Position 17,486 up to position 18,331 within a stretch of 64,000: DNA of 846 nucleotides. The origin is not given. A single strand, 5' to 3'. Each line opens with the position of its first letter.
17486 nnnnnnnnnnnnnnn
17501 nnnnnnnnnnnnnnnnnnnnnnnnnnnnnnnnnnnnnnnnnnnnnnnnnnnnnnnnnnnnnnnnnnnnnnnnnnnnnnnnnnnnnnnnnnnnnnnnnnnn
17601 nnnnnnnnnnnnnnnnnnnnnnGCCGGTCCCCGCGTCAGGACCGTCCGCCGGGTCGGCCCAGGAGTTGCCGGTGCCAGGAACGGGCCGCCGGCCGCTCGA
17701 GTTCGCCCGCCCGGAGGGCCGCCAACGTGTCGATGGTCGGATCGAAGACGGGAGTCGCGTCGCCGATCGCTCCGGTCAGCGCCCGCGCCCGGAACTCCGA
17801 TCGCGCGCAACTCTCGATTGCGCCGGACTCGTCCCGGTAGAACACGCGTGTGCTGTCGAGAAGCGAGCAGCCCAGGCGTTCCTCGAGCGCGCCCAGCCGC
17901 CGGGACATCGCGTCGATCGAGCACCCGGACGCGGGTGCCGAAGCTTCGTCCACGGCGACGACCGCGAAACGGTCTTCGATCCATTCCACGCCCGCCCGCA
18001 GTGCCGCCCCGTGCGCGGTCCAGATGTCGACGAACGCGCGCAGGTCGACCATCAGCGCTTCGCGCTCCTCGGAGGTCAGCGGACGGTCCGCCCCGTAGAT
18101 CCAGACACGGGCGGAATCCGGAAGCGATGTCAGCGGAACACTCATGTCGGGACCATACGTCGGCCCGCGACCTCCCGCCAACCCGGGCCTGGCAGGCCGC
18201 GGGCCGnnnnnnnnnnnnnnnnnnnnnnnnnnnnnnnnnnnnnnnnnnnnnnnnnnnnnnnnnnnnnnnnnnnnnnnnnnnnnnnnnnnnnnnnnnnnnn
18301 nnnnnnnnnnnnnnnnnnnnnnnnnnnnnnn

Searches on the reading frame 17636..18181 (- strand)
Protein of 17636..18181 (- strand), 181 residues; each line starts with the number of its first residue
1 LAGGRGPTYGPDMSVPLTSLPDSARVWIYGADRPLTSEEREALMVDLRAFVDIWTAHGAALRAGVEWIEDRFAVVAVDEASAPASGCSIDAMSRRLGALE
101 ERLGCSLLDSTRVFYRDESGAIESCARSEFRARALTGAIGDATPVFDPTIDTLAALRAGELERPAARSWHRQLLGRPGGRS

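Call 5: search_protein_families(library=pfam, proteins=[window:17636-18181:-], max_evalue=0.01)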
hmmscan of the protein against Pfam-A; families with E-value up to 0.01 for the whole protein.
window:17636-18181:- (181 aa): 1 family
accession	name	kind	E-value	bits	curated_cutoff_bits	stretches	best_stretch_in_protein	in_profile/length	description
PF00126.33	HTH_1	-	0.0022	18.4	26.6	1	84-111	22-49/60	Bacterial regulatory helix-turn-helix protein, lysR family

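Call 6: search_protein_families(library=ncbifam, proteins=[window:17636-18181:-], max_evalue=0.01)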
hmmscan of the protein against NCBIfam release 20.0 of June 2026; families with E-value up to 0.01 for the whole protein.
window:17636-18181:- (181 aa): 0 families

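Call 7: search_protein_families(library=padloc, proteins=[window:17636-18181:-], max_evalue=0.01)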
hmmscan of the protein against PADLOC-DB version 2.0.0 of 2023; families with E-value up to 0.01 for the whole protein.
window:17636-18181:- (181 aa): 0 families

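Call 38: search_protein_families(library=phrogs, proteins=[window:17636-18181:-], max_evalue=0.001)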
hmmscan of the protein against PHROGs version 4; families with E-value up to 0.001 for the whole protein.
window:17636-18181:- (181 aa): 0 families
